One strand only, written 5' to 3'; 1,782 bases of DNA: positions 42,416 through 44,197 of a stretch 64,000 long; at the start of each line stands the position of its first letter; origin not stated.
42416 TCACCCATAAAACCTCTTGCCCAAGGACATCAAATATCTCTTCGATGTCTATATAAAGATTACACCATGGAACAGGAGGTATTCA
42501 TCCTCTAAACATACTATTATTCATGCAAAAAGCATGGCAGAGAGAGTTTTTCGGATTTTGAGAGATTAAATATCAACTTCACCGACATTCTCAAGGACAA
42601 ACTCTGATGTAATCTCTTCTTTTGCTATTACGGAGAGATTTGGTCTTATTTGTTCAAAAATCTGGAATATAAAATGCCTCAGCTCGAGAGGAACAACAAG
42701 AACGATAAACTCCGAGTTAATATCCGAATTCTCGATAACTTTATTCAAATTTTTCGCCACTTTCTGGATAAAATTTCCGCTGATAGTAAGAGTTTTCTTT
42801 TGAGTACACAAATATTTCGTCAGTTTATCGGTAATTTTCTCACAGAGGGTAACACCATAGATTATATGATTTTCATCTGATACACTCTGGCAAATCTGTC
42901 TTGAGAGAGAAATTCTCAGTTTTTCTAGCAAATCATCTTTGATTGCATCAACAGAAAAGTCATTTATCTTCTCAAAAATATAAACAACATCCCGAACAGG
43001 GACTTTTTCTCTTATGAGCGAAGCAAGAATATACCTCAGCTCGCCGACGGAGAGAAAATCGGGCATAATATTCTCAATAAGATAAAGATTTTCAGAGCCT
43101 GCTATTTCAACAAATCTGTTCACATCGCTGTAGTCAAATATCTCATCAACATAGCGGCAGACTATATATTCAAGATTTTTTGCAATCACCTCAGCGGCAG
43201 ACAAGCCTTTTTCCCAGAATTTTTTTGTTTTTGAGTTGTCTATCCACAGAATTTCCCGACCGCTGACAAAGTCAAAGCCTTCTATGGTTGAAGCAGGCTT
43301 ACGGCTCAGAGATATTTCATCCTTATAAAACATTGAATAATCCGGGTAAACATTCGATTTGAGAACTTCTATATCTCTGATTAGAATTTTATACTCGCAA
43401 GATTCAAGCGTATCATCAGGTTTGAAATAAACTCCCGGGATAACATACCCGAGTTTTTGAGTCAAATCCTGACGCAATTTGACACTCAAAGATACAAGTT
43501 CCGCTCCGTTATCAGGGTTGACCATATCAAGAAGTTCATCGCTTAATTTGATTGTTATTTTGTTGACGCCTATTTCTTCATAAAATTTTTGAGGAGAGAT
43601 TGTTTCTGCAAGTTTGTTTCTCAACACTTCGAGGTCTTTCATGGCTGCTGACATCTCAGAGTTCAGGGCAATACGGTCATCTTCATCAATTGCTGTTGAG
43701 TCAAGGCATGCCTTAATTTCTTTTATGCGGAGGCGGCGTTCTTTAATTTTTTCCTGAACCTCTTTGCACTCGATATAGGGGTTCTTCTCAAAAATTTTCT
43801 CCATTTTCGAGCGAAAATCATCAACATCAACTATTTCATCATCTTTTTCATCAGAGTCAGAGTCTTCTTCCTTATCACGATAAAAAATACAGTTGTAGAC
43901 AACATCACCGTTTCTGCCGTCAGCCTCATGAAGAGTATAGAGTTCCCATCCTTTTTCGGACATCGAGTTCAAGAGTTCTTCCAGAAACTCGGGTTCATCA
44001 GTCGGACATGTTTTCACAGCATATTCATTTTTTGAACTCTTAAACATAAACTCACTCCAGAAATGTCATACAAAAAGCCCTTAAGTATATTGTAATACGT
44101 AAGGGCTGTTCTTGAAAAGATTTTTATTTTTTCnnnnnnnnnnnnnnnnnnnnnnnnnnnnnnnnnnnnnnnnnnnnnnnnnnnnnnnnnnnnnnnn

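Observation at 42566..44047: Free-standing, membrane-less FlhA cytoplasmic-domain paralog encoded next to fliJ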

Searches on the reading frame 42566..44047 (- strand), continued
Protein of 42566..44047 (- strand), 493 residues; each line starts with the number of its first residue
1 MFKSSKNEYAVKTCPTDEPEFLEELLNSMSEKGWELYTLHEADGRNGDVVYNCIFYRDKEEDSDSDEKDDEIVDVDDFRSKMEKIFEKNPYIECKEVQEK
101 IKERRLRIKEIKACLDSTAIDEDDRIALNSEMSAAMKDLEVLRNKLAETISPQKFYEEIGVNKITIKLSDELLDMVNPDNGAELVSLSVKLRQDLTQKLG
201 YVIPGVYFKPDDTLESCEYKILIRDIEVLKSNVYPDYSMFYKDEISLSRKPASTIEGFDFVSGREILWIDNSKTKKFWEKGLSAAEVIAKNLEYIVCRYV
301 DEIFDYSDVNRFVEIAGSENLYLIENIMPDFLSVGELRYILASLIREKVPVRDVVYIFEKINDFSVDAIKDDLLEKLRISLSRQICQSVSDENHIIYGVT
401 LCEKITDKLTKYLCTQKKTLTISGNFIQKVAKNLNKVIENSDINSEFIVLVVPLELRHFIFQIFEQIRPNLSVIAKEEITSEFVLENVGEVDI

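Call 30: fold_search(model_id=the predicted structure, library=pdb)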
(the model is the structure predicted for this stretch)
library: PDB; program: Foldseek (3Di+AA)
matches with E <= 10: 642; with E <= 0.001: 63
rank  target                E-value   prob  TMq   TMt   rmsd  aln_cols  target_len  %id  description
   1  6ch1                  4.1e-24  1.00  0.58  0.83   3.6       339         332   18  Crystal structure of the cytoplasmic domain of FlhA in monomeric form (released 2018-05-16)
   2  6ch2_C                7.5e-24  1.00  0.58  0.85   3.2       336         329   18  Crystal structure of the cytoplasmic domain of FlhA and FliT-FliD complex (released 2018-05-16)
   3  6ch2_A                9.4e-24  1.00  0.58  0.83   3.5       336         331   18  Crystal structure of the cytoplasmic domain of FlhA and FliT-FliD complex (released 2018-05-16)
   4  6ai0_A                3.0e-23  1.00  0.55  0.78   4.4       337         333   19  Structure of the 328-692 fragment of FlhA (orthorhombic form) (released 2019-03-20)
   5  7ctn_B                6.4e-23  1.00  0.57  0.81   3.7       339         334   18  Structure of the 328-692 fragment of FlhA (E351A/D356A) (released 2021-04-28)
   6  7ctn_A                8.4e-23  1.00  0.55  0.76   4.9       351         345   18  Structure of the 328-692 fragment of FlhA (E351A/D356A) (released 2021-04-28)
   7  6ch3_A                8.8e-23  1.00  0.56  0.82   3.6       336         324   18  Crystal structure of the cytoplasmic domain of FlhA and FliS-FliC complex (released 2018-05-16)
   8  6ai0_B                9.8e-23  1.00  0.56  0.79   4.3       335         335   18  Structure of the 328-692 fragment of FlhA (orthorhombic form) (released 2019-03-20)
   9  6ai2_A                2.6e-22  1.00  0.57  0.78   3.6       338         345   19  Structure of the 328-692 fragment of FlhA (F459A) (released 2019-03-20)
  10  6ai1_A                3.5e-22  1.00  0.56  0.77   3.9       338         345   18  Structure of the 328-692 fragment of FlhA (D456V) (released 2019-03-20)
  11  6ai3_A                4.1e-22  1.00  0.55  0.76   4.0       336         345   18  Structure of the 328-692 fragment of FlhA (T490M) (released 2019-03-20)
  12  3a5i_A                4.3e-22  1.00  0.55  0.76   3.9       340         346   18  Structure of the cytoplasmic domain of FlhA (released 2010-03-09)
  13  3myd                  1.9e-21  1.00  0.58  0.80   4.4       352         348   20  Structure of the Cytoplasmic domain of FlhA from Helicobacter pylori (released 2010-05-26)
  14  3mix                  4.3e-21  1.00  0.51  0.78   7.3       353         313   21  Crystal structure of the cytosolic domain of B. subtilis FlhA (released 2010-06-23)
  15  4a5p_B                6.7e-21  1.00  0.54  0.83   3.5       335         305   18  Structure of the Shigella flexneri MxiA protein (released 2012-11-14)
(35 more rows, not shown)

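Call 56: search_protein_families(library=ncbifam, proteins=[window:42566-44047:-], max_evalue=0.01)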
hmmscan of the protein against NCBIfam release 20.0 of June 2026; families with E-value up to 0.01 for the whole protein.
window:42566-44047:- (493 aa): 7 families
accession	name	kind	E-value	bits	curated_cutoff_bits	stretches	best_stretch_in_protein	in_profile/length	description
TIGR01398.1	FlhA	equivalog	8.2e-46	156.6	772.1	1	140-491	323-678/678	flagellar biosynthesis protein FlhA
TIGR01399.1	hrcV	equivalog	3.1e-26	92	692.25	1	164-491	348-677/677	type III secretion system export apparatus subunit SctV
NF011865.0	PRK15337.1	equivalog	7.3e-19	67.6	800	1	184-486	377-681/686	EscV/YscV/HrcV family type III secretion system export apparatus protein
NF009363.0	PRK12720.1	equivalog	7.9e-17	60.9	993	1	182-493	365-673/683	EscV/YscV/HrcV family type III secretion system export apparatus protein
NF004571.0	PRK05910.1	equivalog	2.1e-10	39.7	670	1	272-491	364-577/584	type III secretion system protein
NF053529.1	Sp36_fam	equivalog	0.00038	20.3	50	1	8-50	2-44/50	Sp36 family protein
TIGR04475.1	Phe_D_beta_mut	equivalog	0.00082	18.2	800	1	369-453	27-106/510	phenylalanine aminomutase (D-beta-phenylalanine forming)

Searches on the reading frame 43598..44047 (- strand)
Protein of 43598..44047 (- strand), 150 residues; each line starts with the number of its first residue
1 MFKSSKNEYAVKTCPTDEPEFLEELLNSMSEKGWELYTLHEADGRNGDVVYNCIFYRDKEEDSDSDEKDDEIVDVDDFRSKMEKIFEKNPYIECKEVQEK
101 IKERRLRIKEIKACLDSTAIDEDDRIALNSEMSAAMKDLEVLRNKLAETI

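Call 16: search_protein_families(library=pfam, proteins=[window:43598-44047:-], max_evalue=10)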
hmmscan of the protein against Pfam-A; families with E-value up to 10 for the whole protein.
seq(150 aa): 2 families
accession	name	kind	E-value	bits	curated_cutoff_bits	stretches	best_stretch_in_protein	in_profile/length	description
PF15188.11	CCDC-167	-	0.0051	17.5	27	1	94-147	6-59/84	Coiled-coil domain-containing protein 167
PF00445.23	Ribonuclease_T2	-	0.24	11.9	26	1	69-117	137-180/188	Ribonuclease T2 family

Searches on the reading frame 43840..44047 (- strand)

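Call 37: predict_structure(alignment_id=A2)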
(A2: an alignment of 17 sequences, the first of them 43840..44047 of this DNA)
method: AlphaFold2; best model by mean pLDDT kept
length: 69 residues; sequences in the alignment: 17
mean_pLDDT: 82.6   pTM: 0.62
mean pLDDT of the five models: 82.6, 81.9, 80.8, 80.7, 80.3
residues with pLDDT >= 90: 45; 70-90: 9; 50-70: 6; < 50: 9
segments of 3 or more residues with pLDDT < 50: 63-69
pLDDT, mean of each block of 10 residues (from residue 1): 70 93 94 94 90 88 46
secondary structure, 60 per line:
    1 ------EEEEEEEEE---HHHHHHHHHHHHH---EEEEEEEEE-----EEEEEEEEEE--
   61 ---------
elements in order: E7-15 H19-31 E35-43 E49-58

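Call 42: search_protein_representatives(alignment_id=A2)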
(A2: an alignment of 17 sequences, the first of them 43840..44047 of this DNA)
Query: 17 sequences, 68 profile positions. Proteins with E-value up to 0.001 (for the whole library): 98; up to 1e-10: 65; up to 1e-30: 0. The best 98 are listed.
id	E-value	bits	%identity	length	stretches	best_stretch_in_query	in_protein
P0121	2.0e-30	120.4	-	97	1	1-67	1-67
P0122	1.8e-28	114.1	-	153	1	1-67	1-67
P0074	4.7e-28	112.8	-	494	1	1-62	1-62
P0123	1.3e-27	111.4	-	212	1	1-66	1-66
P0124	2.5e-27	110.5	-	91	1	1-65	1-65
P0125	7.7e-27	108.9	-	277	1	1-65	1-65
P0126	1.6e-25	104.7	-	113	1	4-67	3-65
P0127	2.3e-25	104.2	-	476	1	1-67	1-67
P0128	1.2e-24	101.9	-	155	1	4-66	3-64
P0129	1.4e-24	101.7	-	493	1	1-67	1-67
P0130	6.6e-24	99.5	-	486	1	1-60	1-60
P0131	6.7e-24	99.5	-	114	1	1-66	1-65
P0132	2.7e-23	97.6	-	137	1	1-64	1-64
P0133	3.1e-23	97.4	-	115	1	3-62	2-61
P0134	4.9e-23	96.7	-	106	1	1-65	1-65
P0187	1.3e-09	53.7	-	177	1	19-62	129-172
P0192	6.1e-06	42.0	-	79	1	18-60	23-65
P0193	1.5e-05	40.7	-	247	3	7-39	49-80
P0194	2.0e-05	40.4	-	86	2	5-57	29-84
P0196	4.2e-05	39.3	-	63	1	3-60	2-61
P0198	9.9e-05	38.1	-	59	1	8-58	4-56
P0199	1.1e-04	38.0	-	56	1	7-59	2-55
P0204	2.4e-04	36.9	-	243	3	7-36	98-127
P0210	5.6e-04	35.7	-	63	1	1-59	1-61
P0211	5.7e-04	35.7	-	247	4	3-58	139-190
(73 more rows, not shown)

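Call 43: fold_search(model_id=the predicted structure, library=pdb)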
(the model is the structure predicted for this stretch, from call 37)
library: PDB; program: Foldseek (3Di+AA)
matches with E <= 10: 1322; with E <= 0.001: 0
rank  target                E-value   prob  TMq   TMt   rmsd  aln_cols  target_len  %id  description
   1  3dry_D                4.9e-02  1.00  0.57  0.25   3.6        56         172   25  X-ray crystal structure of human KCTD5 protein crystallized in low-salt buffer (released 2009-02-17)
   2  3onr_B                7.9e-02  0.98  0.42  0.42   4.0        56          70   14  Crystal structure of the calcium chelating immunodominant antigen, calcium dodecin (Rv0379),from Mycobacterium tubercu (released 2011-03-16)
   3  3onr_A                1.1e-01  0.98  0.45  0.44   3.9        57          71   14  Crystal structure of the calcium chelating immunodominant antigen, calcium dodecin (Rv0379),from Mycobacterium tubercu (released 2011-03-16)
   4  3onr_D                1.3e-01  0.97  0.43  0.44   4.2        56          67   14  Crystal structure of the calcium chelating immunodominant antigen, calcium dodecin (Rv0379),from Mycobacterium tubercu (released 2011-03-16)
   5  3onr_J                1.6e-01  0.93  0.42  0.43   4.5        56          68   14  Crystal structure of the calcium chelating immunodominant antigen, calcium dodecin (Rv0379),from Mycobacterium tubercu (released 2011-03-16)
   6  3pgp                  1.8e-01  0.94  0.43  0.22   3.5        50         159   16  Crystal structure of PA4794 - GNAT superfamily protein in complex with AcCoA (released 2010-12-01)
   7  4kub                  1.8e-01  0.94  0.43  0.22   3.5        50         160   16  Crystal structure of a GNAT superfamily acetyltransferase PA4794 in complex with CoA (released 2013-06-05)
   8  4oae                  2.0e-01  0.95  0.45  0.22   3.3        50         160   10  Crystal structure of a GNAT superfamily acetyltransferase PA4794 C29A/C117A/Y128A mutant in complex with chloramphenicol (released 2014-01-29)
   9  6dzs_A                2.0e-01  0.95  0.49  0.10   2.9        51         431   10  Mycobacterial homoserine dehydrogenase ThrA in complex with NADP (released 2018-07-18)
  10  3n0v_A                2.0e-01  0.91  0.51  0.16   5.3        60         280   12  Crystal structure of a formyltetrahydrofolate deformylase (PP_0327) from PSEUDOMONAS PUTIDA KT2440 at 2.25 A resolutio (released 2010-06-16)
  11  2vyx_C                2.1e-01  0.92  0.41  0.42   4.6        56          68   14  Crystal structure of the T. thermophilus dodecin W38F mutant (released 2009-11-17)
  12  6dzs_C                2.2e-01  0.98  0.53  0.11   3.4        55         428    7  Mycobacterial homoserine dehydrogenase ThrA in complex with NADP (released 2018-07-18)
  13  2ux9_C                2.2e-01  0.92  0.41  0.42   4.6        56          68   14  Crystal structure of the T. thermophilus dodecin R65A mutant (released 2007-09-11)
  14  5yei_F                2.2e-01  0.89  0.44  0.23   6.3        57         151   14  Mechanistic insight into the regulation of Pseudomonas aeruginosa aspartate kinase (released 2018-08-29)
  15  2yy3_A                2.5e-01  0.87  0.47  0.39   3.9        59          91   20  Crystal Structure of translation elongation factor EF-1 beta from Pyrococcus horikoshii (released 2007-10-30)
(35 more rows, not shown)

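Call 44: search_protein_families(library=pfam, proteins=[P0187, P0192, P0193, P0194, P0196, P0198, P0199, P0204, P0210, P0211], max_evalue=0.01)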
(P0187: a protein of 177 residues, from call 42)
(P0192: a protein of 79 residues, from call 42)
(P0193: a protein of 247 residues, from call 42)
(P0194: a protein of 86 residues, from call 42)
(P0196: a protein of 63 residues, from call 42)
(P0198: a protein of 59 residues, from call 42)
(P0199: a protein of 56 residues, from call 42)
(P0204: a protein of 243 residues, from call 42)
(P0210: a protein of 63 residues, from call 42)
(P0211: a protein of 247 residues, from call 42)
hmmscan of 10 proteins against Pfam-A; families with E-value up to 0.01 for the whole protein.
P0187 (177 aa): 0 families

P0192 (79 aa): 1 family
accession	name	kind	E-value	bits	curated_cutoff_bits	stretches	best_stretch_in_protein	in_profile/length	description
PF13783.11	DUF4177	-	2.2e-07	31.4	25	1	3-62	2-64/65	Domain of unknown function (DUF4177)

P0193 (247 aa): 6 families
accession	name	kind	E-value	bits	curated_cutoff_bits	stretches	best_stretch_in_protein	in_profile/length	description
PF13783.11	DUF4177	-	1.7e-11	44.6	25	1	58-87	17-52/65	Domain of unknown function (DUF4177)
PF11193.13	DUF2812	-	0.00068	20.3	27.8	0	62-108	4-53/110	Protein of unknown function (DUF2812)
PF19355.4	DUF5932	-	0.00081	19.7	23.7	0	108-158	54-102/111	Family of unknown function (DUF5932)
PF11426.13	Tn7_TnsC_Int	-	0.0011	19.3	24.3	0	131-150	17-36/47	Tn7 transposition regulator TnsC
PF14848.11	HU-DNA_bdg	-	0.0032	18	30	0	121-152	14-45/124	DNA-binding domain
PF15260.11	FAM219A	-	0.0054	17.4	27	0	90-163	28-99/124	Protein family FAM219A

P0194 (86 aa): 1 family
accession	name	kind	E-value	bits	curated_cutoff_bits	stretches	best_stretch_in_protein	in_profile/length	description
PF13783.11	DUF4177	-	0.0032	18.1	25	1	46-85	22-65/65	Domain of unknown function (DUF4177)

P0196 (63 aa): 1 family
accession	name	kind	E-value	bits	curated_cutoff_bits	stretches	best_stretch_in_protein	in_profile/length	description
PF13783.11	DUF4177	-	2.9e-06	27.8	25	1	20-59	21-65/65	Domain of unknown function (DUF4177)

P0198 (59 aa): 1 family
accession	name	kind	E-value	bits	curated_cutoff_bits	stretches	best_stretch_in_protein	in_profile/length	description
PF13783.11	DUF4177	-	8e-09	36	25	1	3-56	1-65/65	Domain of unknown function (DUF4177)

P0199 (56 aa): 1 family
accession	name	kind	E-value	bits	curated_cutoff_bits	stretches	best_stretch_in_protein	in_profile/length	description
PF13783.11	DUF4177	-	1.7e-05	25.4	25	1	15-54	20-65/65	Domain of unknown function (DUF4177)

P0204 (243 aa): 1 family
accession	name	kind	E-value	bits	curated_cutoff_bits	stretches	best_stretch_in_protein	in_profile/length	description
PF13783.11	DUF4177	-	1.4e-12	48.1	25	1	27-62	2-46/65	Domain of unknown function (DUF4177)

P0210 (63 aa): 2 families
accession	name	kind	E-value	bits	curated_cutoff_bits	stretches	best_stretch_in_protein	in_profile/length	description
PF13783.11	DUF4177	-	7.4e-07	29.7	25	1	2-60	1-65/65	Domain of unknown function (DUF4177)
PF11193.13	DUF2812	-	0.0023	18.6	27.8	1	24-60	5-46/110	Protein of unknown function (DUF2812)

P0211 (247 aa): 8 families
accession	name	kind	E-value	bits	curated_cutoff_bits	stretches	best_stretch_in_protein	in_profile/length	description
PF13783.11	DUF4177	-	3.1e-14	53.4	25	1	101-123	27-45/65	Domain of unknown function (DUF4177)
PF01571.26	GCV_T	-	9.8e-06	25.4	25.6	0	98-132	175-209/255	Aminomethyltransferase folate-binding domain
PF04289.18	DUF447_N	-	5.7e-05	23.5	24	0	52-93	38-79/114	Protein of unknown function (DUF447) N-terminal domain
PF24676.1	DUF7656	-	0.00094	20.1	27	0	166-199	11-47/101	Domain of unknown function (DUF7656)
PF22157.2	SupH-like_C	-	0.0014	19.5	27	0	53-70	20-37/58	Sucrose hydrolase-like, C-terminal domain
PF00588.24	SpoU_methylase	-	0.0041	17.7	29.7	0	94-133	56-94/142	SpoU rRNA Methylase family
PF10879.14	DUF2674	-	0.0043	17.1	27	0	52-85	21-54/61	Protein of unknown function (DUF2674)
PF04268.17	SoxG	-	0.0063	17.1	21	0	107-129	122-144/152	Sarcosine oxidase, gamma subunit family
